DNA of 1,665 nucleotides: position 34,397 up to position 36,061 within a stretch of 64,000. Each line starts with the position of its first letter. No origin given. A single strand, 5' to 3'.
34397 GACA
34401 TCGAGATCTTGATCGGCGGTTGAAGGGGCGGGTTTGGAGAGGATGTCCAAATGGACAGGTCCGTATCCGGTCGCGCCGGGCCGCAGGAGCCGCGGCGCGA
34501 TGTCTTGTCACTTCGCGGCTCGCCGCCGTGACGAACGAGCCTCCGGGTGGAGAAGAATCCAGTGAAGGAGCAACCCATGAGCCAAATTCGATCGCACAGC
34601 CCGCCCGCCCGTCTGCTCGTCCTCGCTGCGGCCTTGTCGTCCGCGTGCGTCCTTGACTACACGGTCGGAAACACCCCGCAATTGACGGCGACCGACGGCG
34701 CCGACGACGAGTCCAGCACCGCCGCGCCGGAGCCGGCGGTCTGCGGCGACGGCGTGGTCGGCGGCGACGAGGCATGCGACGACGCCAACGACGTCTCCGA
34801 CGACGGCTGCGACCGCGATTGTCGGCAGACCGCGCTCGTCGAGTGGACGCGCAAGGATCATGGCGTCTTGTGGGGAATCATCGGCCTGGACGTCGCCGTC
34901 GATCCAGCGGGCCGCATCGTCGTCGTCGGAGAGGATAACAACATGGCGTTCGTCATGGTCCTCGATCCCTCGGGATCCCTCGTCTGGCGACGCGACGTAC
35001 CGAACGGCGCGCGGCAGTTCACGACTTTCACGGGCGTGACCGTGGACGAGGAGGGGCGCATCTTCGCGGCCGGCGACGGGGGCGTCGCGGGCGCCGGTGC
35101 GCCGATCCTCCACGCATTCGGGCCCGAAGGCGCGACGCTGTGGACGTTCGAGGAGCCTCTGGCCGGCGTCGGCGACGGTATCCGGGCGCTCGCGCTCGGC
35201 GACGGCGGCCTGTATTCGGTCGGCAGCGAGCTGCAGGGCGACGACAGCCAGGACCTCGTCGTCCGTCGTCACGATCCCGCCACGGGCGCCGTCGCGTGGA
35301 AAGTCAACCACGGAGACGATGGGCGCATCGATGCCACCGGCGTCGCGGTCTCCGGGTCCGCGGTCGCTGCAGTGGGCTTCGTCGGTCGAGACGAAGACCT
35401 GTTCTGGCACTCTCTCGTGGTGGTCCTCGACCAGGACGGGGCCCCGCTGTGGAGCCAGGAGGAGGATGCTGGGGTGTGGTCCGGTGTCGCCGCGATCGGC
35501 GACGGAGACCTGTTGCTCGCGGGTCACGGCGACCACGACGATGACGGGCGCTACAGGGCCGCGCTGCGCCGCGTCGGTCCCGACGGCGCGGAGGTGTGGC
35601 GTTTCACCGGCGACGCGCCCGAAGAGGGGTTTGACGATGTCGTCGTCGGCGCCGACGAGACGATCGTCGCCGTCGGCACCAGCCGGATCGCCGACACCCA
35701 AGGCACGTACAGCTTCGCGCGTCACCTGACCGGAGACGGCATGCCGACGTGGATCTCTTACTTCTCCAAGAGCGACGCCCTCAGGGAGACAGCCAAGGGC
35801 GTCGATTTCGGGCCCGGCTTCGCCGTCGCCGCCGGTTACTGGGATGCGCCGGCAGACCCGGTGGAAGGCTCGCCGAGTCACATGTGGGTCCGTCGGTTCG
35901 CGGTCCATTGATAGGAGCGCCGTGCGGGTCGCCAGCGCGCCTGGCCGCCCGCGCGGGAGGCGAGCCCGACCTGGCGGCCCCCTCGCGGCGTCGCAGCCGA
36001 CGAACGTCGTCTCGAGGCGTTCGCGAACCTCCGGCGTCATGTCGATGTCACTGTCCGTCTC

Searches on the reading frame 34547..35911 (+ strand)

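Call 24: search_protein_families(library=pfam, proteins=[window:34547-35911:+], max_evalue=0.001)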
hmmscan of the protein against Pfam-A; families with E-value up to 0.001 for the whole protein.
window:34547-35911:+ (454 aa): 2 families
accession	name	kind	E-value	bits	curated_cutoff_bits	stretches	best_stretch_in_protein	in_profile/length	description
PF13948.11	DUF4215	-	2.3e-05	25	27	1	65-92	20-46/47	Domain of unknown function (DUF4215)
PF13360.13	PQQ_2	-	0.0001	22.5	27.6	0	238-304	4-59/233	Outer membrane protein assembly factor BamB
